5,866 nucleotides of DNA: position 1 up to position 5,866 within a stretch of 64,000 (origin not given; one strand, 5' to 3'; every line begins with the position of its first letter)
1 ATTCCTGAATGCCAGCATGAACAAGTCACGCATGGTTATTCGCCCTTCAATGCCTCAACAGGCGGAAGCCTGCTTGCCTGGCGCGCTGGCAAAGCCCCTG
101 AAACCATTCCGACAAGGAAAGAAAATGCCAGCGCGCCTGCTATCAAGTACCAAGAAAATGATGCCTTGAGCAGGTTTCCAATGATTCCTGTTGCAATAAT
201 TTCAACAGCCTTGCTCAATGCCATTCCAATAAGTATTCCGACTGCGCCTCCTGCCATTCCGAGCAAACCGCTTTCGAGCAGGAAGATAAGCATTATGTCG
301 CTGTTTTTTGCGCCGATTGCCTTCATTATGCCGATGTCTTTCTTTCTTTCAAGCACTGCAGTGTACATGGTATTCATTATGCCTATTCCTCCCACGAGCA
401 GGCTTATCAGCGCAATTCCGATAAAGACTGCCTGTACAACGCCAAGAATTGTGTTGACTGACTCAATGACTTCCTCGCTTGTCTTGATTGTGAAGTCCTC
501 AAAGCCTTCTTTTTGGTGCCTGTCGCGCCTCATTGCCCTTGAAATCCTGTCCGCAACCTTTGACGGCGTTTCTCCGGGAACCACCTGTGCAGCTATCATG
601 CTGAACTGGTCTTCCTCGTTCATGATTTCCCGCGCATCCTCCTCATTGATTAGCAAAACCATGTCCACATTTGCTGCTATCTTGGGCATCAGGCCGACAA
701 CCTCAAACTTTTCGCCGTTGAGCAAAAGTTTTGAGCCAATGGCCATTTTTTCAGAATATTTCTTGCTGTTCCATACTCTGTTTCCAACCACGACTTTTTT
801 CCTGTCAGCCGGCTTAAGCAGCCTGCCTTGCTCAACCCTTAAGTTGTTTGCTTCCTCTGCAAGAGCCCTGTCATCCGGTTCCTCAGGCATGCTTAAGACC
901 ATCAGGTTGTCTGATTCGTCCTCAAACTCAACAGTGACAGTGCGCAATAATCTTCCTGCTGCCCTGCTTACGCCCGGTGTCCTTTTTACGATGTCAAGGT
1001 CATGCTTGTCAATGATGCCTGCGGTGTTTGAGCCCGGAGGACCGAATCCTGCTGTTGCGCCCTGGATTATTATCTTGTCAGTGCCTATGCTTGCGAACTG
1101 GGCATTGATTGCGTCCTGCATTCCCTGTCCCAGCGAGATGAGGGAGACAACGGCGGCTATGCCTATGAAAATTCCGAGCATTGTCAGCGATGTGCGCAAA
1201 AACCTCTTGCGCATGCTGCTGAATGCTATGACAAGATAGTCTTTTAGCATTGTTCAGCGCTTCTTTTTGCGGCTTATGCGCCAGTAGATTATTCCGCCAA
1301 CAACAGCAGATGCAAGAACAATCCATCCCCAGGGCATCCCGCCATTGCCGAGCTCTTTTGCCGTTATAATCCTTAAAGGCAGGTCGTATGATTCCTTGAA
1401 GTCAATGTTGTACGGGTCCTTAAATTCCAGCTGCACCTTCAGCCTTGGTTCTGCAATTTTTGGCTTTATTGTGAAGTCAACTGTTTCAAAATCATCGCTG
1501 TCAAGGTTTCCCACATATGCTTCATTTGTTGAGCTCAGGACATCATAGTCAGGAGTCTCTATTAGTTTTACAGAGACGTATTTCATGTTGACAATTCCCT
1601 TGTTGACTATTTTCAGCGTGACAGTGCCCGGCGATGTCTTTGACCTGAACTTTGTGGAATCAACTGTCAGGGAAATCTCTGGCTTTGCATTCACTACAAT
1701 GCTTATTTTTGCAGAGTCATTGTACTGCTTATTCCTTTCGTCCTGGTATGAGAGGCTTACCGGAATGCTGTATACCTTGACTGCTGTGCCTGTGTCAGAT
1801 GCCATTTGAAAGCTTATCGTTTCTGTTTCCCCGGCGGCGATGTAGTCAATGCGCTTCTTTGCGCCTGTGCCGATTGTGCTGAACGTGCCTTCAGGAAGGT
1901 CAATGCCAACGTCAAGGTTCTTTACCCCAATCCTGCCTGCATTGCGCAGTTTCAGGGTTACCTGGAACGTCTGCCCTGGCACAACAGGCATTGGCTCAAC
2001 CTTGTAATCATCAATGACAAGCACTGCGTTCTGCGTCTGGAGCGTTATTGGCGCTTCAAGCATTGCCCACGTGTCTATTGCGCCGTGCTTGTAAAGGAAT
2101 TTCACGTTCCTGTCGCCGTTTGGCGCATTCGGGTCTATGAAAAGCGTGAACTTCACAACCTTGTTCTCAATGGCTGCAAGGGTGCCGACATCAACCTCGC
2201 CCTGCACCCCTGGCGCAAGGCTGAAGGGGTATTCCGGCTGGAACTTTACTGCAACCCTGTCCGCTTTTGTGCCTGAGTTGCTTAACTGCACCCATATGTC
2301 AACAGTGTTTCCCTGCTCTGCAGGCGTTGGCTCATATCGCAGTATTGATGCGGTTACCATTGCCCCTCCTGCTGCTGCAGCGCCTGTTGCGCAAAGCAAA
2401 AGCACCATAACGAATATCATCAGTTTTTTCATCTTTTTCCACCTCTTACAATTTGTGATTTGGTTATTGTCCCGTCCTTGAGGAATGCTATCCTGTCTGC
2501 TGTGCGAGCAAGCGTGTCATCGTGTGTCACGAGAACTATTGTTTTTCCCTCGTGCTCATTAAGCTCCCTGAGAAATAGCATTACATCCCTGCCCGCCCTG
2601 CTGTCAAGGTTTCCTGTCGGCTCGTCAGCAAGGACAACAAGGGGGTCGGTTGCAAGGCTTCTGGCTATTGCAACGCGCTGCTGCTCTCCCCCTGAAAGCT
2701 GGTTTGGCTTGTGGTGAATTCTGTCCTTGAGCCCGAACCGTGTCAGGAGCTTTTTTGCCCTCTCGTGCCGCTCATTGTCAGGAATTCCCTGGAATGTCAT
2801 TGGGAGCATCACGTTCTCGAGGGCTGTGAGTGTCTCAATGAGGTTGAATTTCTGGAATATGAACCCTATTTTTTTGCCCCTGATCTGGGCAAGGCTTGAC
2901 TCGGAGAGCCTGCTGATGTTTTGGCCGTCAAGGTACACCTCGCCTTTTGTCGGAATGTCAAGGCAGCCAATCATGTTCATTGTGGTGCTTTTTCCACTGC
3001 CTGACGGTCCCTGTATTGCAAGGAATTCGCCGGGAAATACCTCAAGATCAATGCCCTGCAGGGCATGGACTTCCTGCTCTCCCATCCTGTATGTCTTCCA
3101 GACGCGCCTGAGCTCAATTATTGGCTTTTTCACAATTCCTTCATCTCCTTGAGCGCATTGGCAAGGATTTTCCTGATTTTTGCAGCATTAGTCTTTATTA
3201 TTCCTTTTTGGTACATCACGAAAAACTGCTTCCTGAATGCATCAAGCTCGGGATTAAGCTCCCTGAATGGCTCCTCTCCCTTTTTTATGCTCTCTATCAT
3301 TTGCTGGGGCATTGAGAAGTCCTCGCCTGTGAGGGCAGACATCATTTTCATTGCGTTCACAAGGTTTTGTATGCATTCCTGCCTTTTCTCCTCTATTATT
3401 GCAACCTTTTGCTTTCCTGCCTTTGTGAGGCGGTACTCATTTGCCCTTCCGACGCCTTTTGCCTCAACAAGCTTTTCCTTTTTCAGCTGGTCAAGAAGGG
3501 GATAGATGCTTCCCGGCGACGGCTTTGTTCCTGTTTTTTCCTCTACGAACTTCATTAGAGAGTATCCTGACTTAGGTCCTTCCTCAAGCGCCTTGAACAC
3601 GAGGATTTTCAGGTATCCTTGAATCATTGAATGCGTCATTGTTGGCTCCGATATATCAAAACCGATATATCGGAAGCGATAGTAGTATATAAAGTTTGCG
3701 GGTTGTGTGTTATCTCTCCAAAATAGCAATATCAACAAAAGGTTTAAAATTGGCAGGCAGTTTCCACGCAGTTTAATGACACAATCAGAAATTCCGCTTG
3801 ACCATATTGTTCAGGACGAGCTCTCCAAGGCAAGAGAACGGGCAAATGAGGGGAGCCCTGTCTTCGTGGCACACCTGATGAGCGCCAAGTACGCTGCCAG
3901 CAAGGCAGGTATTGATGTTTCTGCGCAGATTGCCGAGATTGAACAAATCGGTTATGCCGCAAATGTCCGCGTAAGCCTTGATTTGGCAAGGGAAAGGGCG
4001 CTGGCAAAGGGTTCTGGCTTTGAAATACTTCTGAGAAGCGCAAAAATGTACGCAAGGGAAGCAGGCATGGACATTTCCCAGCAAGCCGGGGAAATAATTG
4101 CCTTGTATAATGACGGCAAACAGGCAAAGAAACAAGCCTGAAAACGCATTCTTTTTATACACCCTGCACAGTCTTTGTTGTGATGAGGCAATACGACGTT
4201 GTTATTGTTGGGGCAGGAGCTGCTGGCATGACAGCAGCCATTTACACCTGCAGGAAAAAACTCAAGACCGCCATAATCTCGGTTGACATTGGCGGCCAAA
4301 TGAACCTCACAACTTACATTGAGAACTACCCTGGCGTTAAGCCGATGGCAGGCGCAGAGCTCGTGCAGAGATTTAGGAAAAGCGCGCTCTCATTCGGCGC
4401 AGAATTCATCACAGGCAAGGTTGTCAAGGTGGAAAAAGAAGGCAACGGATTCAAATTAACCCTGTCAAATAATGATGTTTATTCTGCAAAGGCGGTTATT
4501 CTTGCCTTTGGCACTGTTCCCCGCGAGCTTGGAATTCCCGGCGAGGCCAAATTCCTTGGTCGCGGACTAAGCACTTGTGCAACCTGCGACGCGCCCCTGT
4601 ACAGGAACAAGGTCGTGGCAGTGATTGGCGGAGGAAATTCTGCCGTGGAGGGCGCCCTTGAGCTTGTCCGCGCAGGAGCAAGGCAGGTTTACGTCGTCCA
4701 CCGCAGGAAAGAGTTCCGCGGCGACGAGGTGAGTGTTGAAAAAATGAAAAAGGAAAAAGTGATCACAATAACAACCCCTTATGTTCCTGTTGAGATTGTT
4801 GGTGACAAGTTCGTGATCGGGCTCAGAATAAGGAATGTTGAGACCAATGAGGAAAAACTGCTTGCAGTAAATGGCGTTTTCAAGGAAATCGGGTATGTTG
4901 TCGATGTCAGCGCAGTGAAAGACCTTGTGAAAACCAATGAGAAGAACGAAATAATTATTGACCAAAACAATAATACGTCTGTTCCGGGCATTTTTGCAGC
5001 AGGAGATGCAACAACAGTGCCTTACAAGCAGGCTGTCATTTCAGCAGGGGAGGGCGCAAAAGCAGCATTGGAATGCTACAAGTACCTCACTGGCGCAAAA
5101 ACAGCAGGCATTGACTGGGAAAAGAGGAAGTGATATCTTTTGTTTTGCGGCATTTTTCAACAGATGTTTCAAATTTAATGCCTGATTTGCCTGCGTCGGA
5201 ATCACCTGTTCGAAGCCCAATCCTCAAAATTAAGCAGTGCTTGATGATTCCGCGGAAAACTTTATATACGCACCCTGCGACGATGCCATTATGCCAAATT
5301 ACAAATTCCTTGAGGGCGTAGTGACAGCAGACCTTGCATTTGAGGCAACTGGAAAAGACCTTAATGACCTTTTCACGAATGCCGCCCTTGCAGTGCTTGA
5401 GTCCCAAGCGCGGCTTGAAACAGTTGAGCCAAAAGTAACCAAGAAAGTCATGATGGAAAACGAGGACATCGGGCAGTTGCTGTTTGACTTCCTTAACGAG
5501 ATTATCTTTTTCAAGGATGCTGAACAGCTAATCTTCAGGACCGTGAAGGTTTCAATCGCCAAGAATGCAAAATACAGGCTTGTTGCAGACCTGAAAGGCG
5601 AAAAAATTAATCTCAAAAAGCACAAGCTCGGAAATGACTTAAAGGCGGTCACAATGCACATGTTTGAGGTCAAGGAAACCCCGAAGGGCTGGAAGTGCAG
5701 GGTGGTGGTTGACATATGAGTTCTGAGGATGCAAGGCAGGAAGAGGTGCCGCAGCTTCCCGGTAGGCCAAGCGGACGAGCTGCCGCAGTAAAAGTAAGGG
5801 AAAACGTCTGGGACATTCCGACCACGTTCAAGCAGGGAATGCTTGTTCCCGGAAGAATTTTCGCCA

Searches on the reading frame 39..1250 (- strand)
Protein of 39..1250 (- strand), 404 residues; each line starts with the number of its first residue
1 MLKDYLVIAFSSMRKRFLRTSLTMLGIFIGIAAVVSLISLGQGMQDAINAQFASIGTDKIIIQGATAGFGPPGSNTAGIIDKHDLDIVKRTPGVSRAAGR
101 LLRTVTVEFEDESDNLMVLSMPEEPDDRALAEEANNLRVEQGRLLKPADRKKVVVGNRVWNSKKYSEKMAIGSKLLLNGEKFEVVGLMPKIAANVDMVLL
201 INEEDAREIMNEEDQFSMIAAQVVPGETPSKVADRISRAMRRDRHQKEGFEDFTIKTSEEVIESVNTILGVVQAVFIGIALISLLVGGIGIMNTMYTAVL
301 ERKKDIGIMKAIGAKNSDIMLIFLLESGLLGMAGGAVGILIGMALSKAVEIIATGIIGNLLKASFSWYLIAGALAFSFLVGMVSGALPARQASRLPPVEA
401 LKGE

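Call 81: search_protein_families(library=pfam, proteins=[window:39-1250:-], max_evalue=0.00001)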
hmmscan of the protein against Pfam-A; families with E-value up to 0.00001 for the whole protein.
window:39-1250:- (404 aa): 2 families
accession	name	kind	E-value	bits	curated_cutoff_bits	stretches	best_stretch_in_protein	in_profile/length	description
PF12704.14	MacB_PCD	-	5.1e-27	95.9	27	1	20-238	1-206/207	MacB-like periplasmic core domain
PF02687.27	FtsX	-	8.7e-22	77.9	25.5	1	279-397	3-120/120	FtsX-like permease C-terminal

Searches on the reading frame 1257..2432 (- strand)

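Call 81: search_protein_families(library=pfam, proteins=[window:1257-2432:-], max_evalue=0.00001)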
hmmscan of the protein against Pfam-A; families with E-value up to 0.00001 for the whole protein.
window:1257-2432:- (392 aa): 2 families
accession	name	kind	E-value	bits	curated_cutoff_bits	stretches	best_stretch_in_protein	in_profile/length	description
PF07705.17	CARDB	-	7e-10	39.5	22.7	0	138-216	4-75/101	CARDB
PF10633.15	NPCBM_assoc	-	5.1e-07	30.2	24.4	0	151-229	2-77/78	NPCBM-associated, NEW3 domain of alpha-galactosidase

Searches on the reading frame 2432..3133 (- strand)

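Call 81: search_protein_families(library=pfam, proteins=[window:2432-3133:-], max_evalue=0.00001)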
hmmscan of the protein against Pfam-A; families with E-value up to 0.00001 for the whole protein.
window:2432-3133:- (234 aa): 1 family
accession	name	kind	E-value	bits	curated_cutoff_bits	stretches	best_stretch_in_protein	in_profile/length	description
PF00005.33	ABC_tran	-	3.8e-34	118.7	25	1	25-173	1-136/137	ABC transporter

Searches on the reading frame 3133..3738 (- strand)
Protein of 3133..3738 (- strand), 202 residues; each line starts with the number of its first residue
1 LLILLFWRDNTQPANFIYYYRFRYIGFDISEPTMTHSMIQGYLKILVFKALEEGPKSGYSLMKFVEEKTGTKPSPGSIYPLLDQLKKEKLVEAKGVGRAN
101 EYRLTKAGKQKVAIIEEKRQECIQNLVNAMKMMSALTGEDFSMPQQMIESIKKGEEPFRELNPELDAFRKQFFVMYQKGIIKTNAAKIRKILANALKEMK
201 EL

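Call 81: search_protein_families(library=pfam, proteins=[window:3133-3738:-], max_evalue=0.00001)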
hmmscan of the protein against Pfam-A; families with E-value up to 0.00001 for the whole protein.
window:3133-3738:- (202 aa): 1 family
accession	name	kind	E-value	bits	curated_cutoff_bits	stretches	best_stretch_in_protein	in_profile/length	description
PF03551.20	PadR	-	3.6e-13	49.8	27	1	48-112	2-73/75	Transcriptional regulator PadR-like family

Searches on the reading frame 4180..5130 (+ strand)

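Call 81: search_protein_families(library=pfam, proteins=[window:4180-5130:+], max_evalue=0.00001)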
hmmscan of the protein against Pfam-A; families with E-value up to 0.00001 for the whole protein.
window:4180-5130:+ (317 aa): 9 families
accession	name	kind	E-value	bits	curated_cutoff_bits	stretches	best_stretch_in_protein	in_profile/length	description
PF07992.20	Pyr_redox_2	-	6.8e-42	144.3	26.1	1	5-292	1-291/291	Pyridine nucleotide-disulphide oxidoreductase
PF13738.12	Pyr_redox_3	-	2e-24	86.9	30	1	80-275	103-305/305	Pyridine nucleotide-disulphide oxidoreductase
PF00070.33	Pyr_redox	-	3.5e-10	40.7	22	1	146-210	2-70/82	Pyridine nucleotide-disulphide oxidoreductase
PF00890.30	FAD_binding_2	-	2.7e-08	33.9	20.4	0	6-34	1-29/414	FAD binding domain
PF01266.30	DAO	-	6.1e-08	33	27.9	0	6-35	1-30/353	FAD dependent oxidoreductase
PF01946.23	Thi4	-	6.3e-07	29.3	26.2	1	4-41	17-57/235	Thi4 family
PF12831.13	FAD_oxidored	-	1.7e-06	28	27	0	6-41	1-38/416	FAD dependent oxidoreductase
PF01134.28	GIDA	-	2.1e-06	27.5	22.1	0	6-40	1-29/391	Glucose inhibited division protein A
PF13454.12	NAD_binding_9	-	7.1e-06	26.5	21.8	0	71-112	113-154/155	FAD-NAD(P)-binding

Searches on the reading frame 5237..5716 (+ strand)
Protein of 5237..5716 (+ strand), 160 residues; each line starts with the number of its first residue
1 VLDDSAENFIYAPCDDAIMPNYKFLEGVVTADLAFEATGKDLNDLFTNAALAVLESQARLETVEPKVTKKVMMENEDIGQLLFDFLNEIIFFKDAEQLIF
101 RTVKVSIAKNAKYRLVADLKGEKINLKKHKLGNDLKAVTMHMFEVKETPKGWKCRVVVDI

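Call 83: search_protein_families(library=pfam, proteins=[window:5237-5716:+], max_evalue=0.00001)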
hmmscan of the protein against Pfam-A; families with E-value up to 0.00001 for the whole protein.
window:5237-5716:+ (160 aa): 1 family
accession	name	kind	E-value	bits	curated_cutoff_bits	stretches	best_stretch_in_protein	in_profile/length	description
PF01951.21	Archease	-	2.5e-38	131.9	25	1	22-160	1-136/136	Archease protein family (MTH1598/TM1083)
